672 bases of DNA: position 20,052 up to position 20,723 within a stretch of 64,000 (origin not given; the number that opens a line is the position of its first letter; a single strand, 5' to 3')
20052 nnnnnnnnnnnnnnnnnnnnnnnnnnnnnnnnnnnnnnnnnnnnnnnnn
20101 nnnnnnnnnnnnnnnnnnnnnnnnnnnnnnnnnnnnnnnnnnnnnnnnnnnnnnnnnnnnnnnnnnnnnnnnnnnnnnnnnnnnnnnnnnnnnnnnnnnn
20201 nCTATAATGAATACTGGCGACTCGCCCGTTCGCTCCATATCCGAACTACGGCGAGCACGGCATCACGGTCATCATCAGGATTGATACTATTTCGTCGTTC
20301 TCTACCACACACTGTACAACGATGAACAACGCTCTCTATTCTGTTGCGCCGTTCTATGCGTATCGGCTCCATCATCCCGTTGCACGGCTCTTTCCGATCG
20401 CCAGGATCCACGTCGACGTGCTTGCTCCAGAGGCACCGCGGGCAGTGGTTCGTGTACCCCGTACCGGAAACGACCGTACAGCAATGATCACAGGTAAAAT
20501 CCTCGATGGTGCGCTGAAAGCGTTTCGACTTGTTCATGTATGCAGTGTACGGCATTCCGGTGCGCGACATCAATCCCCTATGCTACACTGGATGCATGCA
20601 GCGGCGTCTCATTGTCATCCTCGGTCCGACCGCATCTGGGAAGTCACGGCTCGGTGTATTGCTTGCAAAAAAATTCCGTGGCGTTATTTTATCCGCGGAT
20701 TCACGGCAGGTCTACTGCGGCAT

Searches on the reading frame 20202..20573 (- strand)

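Call 4: search_protein_families(library=pfam, proteins=[window:20202-20573:-], max_evalue=0.1)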
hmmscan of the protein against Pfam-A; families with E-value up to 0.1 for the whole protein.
window:20202-20573:- (123 aa): 2 families
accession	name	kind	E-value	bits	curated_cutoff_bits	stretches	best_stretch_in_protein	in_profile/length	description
PF12647.12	RNHCP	-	9.4e-27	93.3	24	1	24-106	2-89/90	RNHCP domain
PF08209.17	Sgf11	-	0.0069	16.3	26.4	1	24-48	3-27/33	Sgf11 (transcriptional regulation protein)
